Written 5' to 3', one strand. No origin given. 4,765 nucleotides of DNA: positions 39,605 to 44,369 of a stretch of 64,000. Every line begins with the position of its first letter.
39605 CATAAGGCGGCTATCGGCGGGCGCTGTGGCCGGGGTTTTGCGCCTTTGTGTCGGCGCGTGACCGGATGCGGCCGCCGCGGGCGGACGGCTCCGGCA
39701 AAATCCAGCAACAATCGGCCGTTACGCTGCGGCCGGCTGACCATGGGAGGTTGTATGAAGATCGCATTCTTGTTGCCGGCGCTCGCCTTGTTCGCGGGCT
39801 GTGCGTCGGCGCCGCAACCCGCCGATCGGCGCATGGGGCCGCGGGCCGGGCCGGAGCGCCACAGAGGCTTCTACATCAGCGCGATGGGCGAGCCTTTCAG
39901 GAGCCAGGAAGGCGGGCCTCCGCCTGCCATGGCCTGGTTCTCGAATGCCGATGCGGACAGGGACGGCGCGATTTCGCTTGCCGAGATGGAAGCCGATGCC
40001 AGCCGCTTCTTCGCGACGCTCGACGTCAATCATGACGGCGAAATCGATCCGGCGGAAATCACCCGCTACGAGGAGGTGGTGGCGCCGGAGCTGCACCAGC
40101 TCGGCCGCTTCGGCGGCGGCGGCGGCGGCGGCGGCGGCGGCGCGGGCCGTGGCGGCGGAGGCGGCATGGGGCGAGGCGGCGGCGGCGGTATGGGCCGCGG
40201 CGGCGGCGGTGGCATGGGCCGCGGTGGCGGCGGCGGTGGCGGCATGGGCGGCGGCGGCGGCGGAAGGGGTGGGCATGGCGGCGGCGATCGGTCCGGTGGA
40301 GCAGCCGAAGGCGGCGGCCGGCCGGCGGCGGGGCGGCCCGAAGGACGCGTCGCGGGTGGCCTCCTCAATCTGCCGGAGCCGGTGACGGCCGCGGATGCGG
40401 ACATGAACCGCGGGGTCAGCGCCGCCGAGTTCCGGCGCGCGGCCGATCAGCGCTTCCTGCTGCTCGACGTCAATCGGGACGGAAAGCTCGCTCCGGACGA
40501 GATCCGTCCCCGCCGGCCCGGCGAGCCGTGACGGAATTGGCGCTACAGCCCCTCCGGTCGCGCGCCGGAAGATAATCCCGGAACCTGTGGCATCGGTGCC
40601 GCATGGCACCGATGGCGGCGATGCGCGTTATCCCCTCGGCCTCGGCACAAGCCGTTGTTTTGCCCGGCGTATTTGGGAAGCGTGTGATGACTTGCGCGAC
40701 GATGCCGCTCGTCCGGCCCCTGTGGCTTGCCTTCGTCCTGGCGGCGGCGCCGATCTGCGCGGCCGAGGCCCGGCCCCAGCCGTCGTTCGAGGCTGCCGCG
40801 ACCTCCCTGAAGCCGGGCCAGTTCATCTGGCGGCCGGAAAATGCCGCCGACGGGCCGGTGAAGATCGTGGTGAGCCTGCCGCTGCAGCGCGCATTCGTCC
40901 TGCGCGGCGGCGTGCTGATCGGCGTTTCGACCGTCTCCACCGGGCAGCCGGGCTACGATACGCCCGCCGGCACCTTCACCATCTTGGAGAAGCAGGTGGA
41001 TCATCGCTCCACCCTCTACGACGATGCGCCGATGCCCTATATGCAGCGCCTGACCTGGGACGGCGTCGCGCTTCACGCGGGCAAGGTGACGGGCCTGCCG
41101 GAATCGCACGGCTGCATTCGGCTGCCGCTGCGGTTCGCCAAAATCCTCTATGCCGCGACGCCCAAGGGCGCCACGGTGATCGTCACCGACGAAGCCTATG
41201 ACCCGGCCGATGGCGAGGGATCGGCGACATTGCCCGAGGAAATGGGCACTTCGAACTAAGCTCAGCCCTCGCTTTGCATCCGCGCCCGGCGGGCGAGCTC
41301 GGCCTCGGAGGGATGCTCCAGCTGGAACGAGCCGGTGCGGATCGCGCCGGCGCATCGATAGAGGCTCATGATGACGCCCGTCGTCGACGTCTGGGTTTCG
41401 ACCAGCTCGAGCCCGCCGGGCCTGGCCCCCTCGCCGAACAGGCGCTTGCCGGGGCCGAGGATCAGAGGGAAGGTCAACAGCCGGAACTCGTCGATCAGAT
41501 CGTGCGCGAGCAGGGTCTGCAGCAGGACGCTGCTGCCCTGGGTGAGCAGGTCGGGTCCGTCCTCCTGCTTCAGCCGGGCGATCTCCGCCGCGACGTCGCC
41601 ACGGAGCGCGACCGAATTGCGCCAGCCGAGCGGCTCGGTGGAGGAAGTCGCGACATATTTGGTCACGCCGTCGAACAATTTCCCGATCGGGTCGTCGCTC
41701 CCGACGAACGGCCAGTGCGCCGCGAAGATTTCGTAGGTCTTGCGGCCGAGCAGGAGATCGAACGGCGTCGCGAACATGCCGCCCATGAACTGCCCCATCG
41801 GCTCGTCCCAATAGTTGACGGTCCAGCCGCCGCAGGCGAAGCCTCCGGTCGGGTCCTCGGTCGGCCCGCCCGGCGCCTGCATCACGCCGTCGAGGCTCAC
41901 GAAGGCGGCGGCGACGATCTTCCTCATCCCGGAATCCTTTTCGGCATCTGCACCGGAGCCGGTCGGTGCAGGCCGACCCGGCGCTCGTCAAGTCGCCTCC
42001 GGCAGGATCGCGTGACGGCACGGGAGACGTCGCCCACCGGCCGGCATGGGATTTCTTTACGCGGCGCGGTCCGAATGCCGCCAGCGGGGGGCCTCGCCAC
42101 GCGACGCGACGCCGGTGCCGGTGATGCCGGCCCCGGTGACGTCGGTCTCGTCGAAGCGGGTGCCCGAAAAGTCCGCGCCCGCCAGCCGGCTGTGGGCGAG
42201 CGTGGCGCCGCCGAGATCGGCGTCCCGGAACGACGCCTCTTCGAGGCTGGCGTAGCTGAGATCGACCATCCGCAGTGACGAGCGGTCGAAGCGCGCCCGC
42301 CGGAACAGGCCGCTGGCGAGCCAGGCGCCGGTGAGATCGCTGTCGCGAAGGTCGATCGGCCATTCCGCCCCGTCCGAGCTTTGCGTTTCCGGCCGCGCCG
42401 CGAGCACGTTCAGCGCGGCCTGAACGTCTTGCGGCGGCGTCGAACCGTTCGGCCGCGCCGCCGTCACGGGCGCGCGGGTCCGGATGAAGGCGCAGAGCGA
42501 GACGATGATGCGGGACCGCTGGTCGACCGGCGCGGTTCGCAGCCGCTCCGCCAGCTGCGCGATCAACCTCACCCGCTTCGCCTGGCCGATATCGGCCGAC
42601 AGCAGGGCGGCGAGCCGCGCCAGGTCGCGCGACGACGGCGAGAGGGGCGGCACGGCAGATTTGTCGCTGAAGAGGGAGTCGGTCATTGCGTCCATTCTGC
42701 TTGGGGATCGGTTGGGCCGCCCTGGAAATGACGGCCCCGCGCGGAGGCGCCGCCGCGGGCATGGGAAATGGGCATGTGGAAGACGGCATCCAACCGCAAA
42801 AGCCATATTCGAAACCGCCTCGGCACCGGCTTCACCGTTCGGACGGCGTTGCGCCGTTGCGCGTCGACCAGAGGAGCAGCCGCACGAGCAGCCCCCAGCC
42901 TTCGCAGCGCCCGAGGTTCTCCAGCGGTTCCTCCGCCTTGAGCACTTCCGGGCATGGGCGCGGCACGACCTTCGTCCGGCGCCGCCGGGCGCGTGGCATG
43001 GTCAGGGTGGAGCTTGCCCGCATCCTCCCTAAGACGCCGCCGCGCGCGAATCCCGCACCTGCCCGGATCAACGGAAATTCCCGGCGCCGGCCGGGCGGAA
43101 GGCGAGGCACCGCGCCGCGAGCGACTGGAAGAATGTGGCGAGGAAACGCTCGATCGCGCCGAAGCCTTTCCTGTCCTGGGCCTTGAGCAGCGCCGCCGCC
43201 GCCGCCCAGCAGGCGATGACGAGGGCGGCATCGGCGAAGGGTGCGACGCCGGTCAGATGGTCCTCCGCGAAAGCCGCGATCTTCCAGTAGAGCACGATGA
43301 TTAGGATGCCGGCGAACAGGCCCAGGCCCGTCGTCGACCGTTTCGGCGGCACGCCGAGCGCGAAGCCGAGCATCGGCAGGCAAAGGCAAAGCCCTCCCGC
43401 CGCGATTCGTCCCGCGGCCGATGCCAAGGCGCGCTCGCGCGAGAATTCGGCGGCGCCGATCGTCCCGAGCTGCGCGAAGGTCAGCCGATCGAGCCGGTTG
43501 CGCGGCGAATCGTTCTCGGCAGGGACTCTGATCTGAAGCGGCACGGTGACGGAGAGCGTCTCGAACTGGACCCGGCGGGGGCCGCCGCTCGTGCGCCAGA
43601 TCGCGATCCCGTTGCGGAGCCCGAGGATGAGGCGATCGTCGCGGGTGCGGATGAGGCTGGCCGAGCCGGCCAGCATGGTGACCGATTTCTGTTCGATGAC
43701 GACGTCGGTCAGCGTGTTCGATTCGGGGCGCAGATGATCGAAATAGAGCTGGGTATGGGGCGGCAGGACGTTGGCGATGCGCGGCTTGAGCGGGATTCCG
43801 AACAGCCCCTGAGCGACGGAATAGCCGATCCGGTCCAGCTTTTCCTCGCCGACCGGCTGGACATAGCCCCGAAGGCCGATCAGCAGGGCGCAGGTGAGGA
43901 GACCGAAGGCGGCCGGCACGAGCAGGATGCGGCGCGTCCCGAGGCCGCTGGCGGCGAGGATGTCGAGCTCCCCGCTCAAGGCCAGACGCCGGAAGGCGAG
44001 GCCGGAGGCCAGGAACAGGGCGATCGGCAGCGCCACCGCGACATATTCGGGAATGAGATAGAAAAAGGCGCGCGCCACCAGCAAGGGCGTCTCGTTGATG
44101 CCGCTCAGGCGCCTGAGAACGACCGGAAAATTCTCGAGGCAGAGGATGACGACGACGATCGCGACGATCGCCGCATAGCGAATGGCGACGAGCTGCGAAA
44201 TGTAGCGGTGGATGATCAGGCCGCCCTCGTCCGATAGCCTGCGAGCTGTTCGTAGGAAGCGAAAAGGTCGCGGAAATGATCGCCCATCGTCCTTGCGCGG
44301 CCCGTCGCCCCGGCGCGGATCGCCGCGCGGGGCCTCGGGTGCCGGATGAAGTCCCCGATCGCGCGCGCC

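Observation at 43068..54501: Eleven co-directional genes: three glycosyltransferases, two deacetylase-like proteins, membrane proteins and an LptF/G-like permease. Candidate amino-sugar glycolipid (glycosphingolipid?) assembly/export locus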

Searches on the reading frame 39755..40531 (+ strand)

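Call 35: search_protein_families(library=pfam, proteins=[window:39755-40531:+], max_evalue=0.0001)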
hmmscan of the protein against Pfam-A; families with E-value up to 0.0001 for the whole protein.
window:39755-40531:+ (258 aa): 4 families
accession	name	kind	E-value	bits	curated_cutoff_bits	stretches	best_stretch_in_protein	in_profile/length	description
PF13202.12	EF-hand_5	-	8.6e-14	50.7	25.9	0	60-79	3-22/25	EF hand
PF00036.39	EF-hand_1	-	7.2e-12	44.4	25.4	0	84-103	4-23/29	EF hand domain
PF13405.12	EF-hand_6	-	1.5e-10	40.3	25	0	84-103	4-23/30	EF-hand domain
PF13499.12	EF-hand_7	-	3.1e-10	40.7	30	0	83-104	5-26/67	EF-hand domain pair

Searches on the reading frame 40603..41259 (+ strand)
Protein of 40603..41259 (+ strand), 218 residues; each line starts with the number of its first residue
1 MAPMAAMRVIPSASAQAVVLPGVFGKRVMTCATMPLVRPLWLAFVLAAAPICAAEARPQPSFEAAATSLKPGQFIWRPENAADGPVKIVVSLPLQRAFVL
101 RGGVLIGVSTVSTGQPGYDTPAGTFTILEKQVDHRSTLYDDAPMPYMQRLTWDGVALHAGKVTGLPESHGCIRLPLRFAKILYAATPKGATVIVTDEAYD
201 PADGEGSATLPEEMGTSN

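Call 11: search_protein_families(library=pfam, proteins=[window:40603-41259:+], max_evalue=1)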
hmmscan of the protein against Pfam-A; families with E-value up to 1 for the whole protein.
window:40603-41259:+ (218 aa): 1 family
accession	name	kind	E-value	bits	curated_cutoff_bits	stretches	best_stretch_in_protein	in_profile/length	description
PF03734.19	YkuD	-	6.7e-17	62.9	23.4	1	87-194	3-146/146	L,D-transpeptidase catalytic domain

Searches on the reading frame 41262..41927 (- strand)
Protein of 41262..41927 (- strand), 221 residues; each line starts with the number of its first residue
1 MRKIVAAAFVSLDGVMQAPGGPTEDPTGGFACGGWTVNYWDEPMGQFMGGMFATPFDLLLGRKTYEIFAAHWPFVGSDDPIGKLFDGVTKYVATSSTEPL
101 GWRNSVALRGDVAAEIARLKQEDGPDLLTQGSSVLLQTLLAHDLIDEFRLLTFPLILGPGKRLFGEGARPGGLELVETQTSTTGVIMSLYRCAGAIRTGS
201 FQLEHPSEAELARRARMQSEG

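Call 11: search_protein_families(library=pfam, proteins=[window:41262-41927:-], max_evalue=1)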
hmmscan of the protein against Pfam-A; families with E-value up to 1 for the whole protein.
window:41262-41927:- (221 aa): 1 family
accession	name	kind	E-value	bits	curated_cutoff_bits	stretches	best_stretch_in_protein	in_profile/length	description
PF01872.23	RibD_C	-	2.8e-21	76.7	24.1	1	2-186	1-196/197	RibD C-terminal domain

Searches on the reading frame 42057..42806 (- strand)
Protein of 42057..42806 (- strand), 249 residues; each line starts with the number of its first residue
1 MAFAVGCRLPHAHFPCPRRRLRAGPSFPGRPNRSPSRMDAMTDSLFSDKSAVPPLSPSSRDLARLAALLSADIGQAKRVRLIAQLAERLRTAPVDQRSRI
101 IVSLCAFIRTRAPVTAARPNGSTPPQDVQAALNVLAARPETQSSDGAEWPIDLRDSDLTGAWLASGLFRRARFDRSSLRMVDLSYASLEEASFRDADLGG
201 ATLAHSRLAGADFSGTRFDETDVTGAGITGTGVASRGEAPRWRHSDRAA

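Call 11: search_protein_families(library=pfam, proteins=[window:42057-42806:-], max_evalue=1)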
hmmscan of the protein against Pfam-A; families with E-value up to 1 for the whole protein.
window:42057-42806:- (249 aa): 4 families
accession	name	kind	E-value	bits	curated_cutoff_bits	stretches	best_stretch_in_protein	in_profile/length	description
PF00805.28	Pentapeptide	-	3.2e-13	49.4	20.2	2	186-225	1-40/40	Pentapeptide repeats (8 copies)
PF13599.13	Pentapeptide_4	-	1.1e-06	29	38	1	152-226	2-76/78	Pentapeptide repeat region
PF13576.12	Pentapeptide_3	-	2.8e-06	27.9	27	1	173-217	1-48/48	Pentapeptide repeats (9 copies)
PF25296.1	Decapeptide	-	0.15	12.4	45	1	169-220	8-59/74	Decapeptide repeat region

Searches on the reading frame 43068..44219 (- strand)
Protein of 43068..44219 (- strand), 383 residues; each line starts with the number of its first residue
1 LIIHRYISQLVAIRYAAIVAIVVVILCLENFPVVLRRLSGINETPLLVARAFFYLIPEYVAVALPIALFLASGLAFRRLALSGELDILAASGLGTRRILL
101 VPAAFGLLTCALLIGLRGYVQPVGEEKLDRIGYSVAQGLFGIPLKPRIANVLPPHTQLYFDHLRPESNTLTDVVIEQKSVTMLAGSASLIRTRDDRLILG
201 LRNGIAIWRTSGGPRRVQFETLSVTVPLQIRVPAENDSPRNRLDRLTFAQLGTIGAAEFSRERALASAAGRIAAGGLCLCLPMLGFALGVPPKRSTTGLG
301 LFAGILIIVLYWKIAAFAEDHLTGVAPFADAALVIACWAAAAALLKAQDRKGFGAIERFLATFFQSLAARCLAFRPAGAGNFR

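Call 11: search_protein_families(library=pfam, proteins=[window:43068-44219:-], max_evalue=1)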
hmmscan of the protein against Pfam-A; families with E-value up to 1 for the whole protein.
window:43068-44219:- (383 aa): 1 family
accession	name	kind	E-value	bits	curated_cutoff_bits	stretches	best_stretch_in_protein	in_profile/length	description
PF03739.19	LptF_LptG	-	7.8e-39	134.1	27.9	1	5-329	1-334/353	Lipopolysaccharide export system permease LptF/LptG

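Call 53: search_protein_families(library=ncbifam, proteins=[window:43068-44219:-], max_evalue=0.01)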
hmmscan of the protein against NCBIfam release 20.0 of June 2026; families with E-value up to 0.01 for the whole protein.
window:43068-44219:- (383 aa): 2 families
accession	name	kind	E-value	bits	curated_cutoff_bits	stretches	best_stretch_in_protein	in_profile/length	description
TIGR04407.1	LptF_YjgP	equivalog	7.6e-36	123.5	230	1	2-323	1-320/347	LPS export ABC transporter permease LptF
TIGR04408.1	LptG_lptG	equivalog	1.3e-14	53.6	240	1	2-132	1-131/351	LPS export ABC transporter permease LptG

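Call 87: search_solved_structures(query=window:43068-44219:-, max_evalue=0.001)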
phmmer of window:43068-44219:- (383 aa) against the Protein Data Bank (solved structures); distinct sequences matched with E-value up to 0.001: 3.
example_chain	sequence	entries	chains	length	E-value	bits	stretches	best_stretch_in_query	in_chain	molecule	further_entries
5x5y_F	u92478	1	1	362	1.8e-10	43.6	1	1-127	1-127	Uncharacterized protein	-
9doh_F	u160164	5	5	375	1.9e-10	43.5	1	1-127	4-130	Lipopolysaccharide export system permease protein LptF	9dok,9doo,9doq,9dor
8frl_F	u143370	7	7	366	3.3e-05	26.3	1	2-179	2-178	Lipopolysaccharide export system permease protein LptF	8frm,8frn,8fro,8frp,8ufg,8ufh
